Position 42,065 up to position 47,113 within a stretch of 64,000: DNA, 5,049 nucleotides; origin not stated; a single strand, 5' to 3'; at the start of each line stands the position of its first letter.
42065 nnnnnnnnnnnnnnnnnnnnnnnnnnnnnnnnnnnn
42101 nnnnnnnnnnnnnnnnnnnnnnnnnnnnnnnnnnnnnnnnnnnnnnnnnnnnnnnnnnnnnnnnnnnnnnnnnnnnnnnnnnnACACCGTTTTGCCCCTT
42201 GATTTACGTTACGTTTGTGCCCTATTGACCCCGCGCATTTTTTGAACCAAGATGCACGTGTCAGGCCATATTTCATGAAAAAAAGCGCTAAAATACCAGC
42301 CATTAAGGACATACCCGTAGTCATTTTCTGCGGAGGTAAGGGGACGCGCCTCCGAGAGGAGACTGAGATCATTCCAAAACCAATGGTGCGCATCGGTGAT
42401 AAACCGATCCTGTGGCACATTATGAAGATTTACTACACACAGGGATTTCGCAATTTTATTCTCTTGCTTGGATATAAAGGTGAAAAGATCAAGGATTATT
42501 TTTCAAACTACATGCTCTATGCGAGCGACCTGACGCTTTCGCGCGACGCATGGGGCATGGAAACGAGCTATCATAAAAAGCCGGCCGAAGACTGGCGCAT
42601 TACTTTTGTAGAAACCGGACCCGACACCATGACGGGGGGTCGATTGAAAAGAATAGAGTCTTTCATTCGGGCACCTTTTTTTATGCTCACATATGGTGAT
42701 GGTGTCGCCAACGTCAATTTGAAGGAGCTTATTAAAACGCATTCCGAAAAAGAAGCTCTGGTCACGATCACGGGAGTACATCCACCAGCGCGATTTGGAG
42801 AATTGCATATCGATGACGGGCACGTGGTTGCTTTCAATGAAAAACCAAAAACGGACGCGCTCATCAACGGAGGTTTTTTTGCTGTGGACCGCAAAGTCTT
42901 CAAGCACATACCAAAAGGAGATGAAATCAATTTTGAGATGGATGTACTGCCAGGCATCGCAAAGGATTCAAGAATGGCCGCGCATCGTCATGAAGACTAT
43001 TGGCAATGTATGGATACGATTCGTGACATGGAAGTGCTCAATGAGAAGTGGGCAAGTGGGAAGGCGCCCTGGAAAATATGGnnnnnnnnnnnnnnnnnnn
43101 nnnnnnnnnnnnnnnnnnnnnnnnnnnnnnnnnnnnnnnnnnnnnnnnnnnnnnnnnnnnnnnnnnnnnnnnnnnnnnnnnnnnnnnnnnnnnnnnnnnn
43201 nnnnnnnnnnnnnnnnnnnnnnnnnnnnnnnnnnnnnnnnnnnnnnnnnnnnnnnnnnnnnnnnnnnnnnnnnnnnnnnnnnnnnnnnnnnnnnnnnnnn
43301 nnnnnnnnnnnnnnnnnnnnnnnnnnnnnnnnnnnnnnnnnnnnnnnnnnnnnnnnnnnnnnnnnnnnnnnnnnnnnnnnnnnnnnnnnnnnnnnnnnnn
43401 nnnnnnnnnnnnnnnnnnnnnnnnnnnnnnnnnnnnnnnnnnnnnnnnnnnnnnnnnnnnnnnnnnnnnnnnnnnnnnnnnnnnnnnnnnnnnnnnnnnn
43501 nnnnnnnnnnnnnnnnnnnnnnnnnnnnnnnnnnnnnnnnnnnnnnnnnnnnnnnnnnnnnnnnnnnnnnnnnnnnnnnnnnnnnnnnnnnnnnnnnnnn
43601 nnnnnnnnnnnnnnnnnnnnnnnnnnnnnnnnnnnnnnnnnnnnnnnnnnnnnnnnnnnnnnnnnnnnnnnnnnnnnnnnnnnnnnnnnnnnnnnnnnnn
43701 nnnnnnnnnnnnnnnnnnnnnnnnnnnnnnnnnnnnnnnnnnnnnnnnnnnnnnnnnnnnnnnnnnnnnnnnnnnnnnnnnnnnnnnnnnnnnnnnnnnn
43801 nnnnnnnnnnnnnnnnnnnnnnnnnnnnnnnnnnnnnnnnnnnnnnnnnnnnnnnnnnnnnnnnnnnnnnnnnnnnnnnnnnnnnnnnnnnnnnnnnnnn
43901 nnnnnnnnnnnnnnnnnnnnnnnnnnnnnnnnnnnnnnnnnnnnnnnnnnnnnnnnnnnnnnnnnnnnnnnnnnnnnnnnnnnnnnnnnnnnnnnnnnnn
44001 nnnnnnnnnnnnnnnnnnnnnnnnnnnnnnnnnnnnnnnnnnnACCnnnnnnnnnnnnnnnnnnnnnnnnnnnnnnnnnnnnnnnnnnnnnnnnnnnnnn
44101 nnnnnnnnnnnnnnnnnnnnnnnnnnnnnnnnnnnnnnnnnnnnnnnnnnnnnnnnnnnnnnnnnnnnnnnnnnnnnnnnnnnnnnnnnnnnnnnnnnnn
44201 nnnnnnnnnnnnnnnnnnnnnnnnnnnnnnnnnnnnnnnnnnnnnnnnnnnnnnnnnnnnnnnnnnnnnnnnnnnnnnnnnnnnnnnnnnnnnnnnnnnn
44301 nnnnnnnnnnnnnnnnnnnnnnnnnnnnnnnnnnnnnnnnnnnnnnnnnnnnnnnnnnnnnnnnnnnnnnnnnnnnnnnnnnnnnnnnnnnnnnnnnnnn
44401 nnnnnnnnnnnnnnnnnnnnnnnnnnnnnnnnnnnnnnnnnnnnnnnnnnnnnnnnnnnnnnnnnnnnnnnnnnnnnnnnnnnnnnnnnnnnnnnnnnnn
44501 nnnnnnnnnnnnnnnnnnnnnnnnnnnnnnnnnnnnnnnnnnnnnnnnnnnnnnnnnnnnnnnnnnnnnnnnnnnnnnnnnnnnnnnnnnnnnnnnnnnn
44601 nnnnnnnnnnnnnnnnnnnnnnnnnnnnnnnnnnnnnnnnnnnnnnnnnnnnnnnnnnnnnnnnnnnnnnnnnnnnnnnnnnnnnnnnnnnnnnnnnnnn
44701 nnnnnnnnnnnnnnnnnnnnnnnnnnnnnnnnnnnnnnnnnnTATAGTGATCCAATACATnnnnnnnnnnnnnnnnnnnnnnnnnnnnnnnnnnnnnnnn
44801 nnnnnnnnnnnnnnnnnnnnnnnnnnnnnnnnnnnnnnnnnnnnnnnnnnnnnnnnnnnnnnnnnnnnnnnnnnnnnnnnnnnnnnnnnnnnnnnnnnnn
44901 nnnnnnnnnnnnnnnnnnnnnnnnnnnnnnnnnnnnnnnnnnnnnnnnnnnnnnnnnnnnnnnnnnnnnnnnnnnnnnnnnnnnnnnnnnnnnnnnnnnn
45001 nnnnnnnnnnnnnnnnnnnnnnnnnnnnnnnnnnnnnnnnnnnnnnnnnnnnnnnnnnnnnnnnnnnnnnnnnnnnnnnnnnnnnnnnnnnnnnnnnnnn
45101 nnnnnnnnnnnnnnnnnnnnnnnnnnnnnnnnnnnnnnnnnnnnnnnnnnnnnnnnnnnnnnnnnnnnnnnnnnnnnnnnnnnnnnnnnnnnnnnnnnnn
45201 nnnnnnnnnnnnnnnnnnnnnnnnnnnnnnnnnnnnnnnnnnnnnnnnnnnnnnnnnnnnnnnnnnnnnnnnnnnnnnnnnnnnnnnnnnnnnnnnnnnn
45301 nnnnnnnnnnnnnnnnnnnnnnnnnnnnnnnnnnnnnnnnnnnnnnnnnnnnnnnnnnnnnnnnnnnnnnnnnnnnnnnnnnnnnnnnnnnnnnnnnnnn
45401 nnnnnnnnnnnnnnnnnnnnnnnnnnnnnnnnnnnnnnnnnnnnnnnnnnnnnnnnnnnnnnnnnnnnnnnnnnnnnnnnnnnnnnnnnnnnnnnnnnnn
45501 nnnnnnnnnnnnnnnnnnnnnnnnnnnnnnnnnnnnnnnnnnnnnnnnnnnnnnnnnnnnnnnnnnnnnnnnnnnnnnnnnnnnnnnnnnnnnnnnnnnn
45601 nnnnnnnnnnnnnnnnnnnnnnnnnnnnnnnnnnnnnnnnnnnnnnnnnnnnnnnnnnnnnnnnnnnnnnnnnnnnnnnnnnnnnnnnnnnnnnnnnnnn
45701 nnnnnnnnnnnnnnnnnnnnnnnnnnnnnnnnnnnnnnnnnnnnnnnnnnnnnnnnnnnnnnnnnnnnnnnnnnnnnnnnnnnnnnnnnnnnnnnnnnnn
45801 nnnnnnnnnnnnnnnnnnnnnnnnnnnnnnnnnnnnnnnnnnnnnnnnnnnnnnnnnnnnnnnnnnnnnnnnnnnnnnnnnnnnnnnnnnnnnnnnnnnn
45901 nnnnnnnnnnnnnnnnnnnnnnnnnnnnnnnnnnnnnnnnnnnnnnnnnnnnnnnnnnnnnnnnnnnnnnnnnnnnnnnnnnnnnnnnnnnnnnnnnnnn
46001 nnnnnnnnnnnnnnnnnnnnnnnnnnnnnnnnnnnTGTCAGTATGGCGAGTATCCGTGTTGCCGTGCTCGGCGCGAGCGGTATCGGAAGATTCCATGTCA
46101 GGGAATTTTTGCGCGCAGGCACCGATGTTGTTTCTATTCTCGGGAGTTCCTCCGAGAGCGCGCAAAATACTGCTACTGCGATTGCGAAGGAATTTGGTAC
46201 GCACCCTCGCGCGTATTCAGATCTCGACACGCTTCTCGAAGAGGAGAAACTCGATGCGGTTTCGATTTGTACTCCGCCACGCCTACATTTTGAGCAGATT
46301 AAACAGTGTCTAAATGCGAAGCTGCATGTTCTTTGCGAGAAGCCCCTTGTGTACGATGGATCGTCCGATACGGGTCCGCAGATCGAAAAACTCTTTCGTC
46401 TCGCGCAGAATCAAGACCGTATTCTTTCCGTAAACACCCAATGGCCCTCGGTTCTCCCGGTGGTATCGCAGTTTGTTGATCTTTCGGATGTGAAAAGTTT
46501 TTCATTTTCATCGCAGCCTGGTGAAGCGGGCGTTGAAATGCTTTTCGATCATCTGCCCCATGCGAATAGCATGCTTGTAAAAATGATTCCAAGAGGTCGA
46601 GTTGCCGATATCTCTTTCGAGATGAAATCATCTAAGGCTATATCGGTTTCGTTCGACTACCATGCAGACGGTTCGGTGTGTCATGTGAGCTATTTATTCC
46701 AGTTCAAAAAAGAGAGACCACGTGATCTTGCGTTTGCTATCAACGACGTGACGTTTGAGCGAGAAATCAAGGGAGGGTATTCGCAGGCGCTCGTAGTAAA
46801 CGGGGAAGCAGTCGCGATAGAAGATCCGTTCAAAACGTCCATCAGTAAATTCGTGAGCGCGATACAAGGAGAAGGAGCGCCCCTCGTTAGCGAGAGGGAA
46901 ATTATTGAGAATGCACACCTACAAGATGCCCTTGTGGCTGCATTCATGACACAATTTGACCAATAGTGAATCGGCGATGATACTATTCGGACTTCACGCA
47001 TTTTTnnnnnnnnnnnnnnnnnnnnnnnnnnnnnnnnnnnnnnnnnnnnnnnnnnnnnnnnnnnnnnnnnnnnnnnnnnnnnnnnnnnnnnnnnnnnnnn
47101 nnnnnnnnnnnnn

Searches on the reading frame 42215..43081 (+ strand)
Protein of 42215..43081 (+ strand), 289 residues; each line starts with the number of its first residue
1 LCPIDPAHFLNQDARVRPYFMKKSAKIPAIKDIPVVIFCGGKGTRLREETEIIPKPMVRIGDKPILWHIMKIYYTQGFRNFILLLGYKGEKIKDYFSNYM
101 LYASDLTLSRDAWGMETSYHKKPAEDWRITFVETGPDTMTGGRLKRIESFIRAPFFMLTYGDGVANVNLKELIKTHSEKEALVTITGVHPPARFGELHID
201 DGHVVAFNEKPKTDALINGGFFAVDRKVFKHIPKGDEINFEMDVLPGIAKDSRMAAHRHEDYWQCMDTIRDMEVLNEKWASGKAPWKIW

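Call 18: search_protein_families(library=pfam, proteins=[window:42215-43081:+], max_evalue=0.001)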
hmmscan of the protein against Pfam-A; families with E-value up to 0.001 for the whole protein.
window:42215-43081:+ (289 aa): 2 families
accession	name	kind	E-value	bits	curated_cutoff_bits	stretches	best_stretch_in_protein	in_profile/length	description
PF00483.29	NTP_transferase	-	5.6e-19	69.1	21.2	1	36-264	3-227/245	Nucleotidyl transferase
PF12804.13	NTP_transf_3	-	9.2e-05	23.1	27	1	35-96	1-55/160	MobA-like NTP transferase domain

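Call 64: search_protein_families(library=ncbifam, proteins=[window:42215-43081:+], max_evalue=0.00001)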
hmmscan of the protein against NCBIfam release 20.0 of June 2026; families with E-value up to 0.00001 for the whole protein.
window:42215-43081:+ (289 aa): 16 families
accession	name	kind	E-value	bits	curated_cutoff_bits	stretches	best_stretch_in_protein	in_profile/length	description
TIGR02623.1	G1P_cyt_trans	equivalog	1.3e-93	313.1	300.25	1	35-289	3-255/255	glucose-1-phosphate cytidylyltransferase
NF052502.1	man1P_GTase_Rv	exception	1.3e-28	99.9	440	1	35-272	3-223/352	mannose-1-phosphate guanylyltransferase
NF049965.1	GlMnHpPGnyltfHddC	equivalog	1.4e-24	86.9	300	1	36-267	4-209/221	D-glycero-D-manno-heptose 1-phosphate guanosyltransferase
TIGR03992.1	Arch_glmU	subfamily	1.4e-24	86.7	292.1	2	35-100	3-68/393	bifunctional sugar-1-phosphate nucleotidylyltransferase/acetyltransferase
NF041313.1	UDPGP_AglF_Halo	equivalog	1.6e-17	63.7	400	1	36-98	4-66/234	UTP--glucose-1-phosphate uridylyltransferase AglF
NF045761.1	NAMPUrTaseMurU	equivalog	2.6e-15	56.9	250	1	36-118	4-86/226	N-acetylmuramate alpha-1-phosphate uridylyltransferase MurU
NF041173.1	Sug_nt_acttase_Thmprot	equivalog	7.3e-14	51.5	600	1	35-266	3-214/405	bifunctional sugar-1-phosphate nucleotidylyltransferase/acetyltransferase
TIGR01208.1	rmlA_long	equivalog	8.2e-14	51.2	320.25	1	36-100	3-68/353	glucose-1-phosphate thymidylyltransferase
TIGR02091.1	glgC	equivalog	9.7e-14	51.2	424.9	1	35-270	3-250/364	glucose-1-phosphate adenylyltransferase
NF003670.0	PRK05293.1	equivalog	2.2e-12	46.6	470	1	35-272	7-251/382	glucose-1-phosphate adenylyltransferase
NF002772.0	PRK02862.1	equivalog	1.9e-10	40.1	537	0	157-217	120-185/429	glucose-1-phosphate adenylyltransferase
NF001947.0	PRK00725.1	subfamily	1.8e-09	36.9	470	1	30-218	14-200/426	glucose-1-phosphate adenylyltransferase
TIGR01173.1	glmU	equivalog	9.5e-09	34.6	366.85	1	35-227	3-175/452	bifunctional UDP-N-acetylglucosamine diphosphorylase/glucosamine-1-phosphate N-acetyltransferase GlmU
NF041135.1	IPPtranDIPPsyn_Thcocales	equivalog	1.3e-07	30.9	580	0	36-96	4-61/419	bifunctional L-myo-inositol-1-phosphate cytidylyltransferase/CDP-L-myo-inositol myo-inositolphosphotransferase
TIGR01207.1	rmlA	equivalog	7.7e-07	28.5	360.65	1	36-227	3-178/286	glucose-1-phosphate thymidylyltransferase RfbA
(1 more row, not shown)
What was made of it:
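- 42215..43084 (+): Glucose-1-phosphate cytidylyltransferase (makes CDP-glucose). TIGR02623 scores 313 bits, above the 300.25 cut-off (call 64).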

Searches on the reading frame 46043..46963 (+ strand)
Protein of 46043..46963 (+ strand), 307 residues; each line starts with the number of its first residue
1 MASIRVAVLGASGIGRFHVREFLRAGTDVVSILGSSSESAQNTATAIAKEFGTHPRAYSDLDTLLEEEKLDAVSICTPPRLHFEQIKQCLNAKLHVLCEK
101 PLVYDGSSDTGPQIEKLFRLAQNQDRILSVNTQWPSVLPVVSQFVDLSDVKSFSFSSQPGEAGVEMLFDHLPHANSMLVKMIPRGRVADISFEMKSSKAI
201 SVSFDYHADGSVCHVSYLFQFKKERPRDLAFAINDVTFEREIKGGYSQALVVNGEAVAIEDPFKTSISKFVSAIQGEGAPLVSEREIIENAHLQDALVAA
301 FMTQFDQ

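Call 4: search_protein_families(library=pfam, proteins=[window:46043-46963:+], max_evalue=1)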
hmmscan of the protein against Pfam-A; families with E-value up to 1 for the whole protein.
window:46043-46963:+ (307 aa): 6 families
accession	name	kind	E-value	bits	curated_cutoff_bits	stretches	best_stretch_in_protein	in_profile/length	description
PF01408.29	GFO_IDH_MocA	-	6.5e-26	91.8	24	1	4-131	1-119/120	Oxidoreductase family, NAD-binding Rossmann fold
PF03435.24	Sacchrp_dh_NADP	-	0.0029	18.4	25.1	1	6-104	1-100/129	Saccharopine dehydrogenase NADP binding domain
PF00106.31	adh_short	-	0.011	15.6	26.6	1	6-52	3-48/195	short chain dehydrogenase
PF01488.26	Shikimate_DH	-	0.067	13.7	24.3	1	3-75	12-83/138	Shikimate / quinate 5-dehydrogenase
PF03447.22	NAD_binding_3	-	0.079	14.1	24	1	14-98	5-87/116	Homoserine dehydrogenase, NAD binding domain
PF25319.1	HofO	-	0.21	12.2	27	1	122-165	20-62/71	HofO EspM-like domain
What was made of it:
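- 46043..46966 (+): GFO_IDH_MocA oxidoreductase (candidate sugar ketoreductase/dehydrogenase). Pfam match at 6.5e-26 (call 4).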

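Call 64: search_protein_families(library=ncbifam, proteins=[window:46043-46963:+], max_evalue=0.00001)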
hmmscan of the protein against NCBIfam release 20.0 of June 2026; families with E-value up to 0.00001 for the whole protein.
window:46043-46963:+ (307 aa): 8 families
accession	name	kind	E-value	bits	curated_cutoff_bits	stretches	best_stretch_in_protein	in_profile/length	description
TIGR04380.1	myo_inos_iolG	equivalog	2.3e-16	59.6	355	1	4-105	2-100/330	inositol 2-dehydrogenase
NF040723.1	UDP-GlcNAcDh_Arch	equivalog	3.8e-15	56.2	450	1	4-130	1-116/302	UDP-N-acetylglucosamine 3-dehydrogenase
NF052679.1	InsChiInosDhIolG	equivalog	1.1e-08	34.5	540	1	3-103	2-100/343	bifunctional inositol 2-dehydrogenase/D-chiro-inositol 1-dehydrogenase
NF052479.1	LevoglcsnDh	equivalog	5e-07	28.7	650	1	38-106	43-110/386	levoglucosan dehydrogenase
NF058563.1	BT_2159_fam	equivalog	5.5e-07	28.9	650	1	4-131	1-119/350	disaccharide 3-dehydrogenase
NF008607.0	PRK11579.1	subfamily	8.1e-07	28.3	330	1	22-138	22-130/346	oxidoreductase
NF007574.0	PRK10206.1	equivalog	2.3e-06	26.9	352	1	54-124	50-115/345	oxidoreductase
NF041392.1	XylDh_Gfo6_Halo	equivalog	2.5e-06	26.5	350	1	39-103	50-116/350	D-xylose 1-dehydrogenase Gfo6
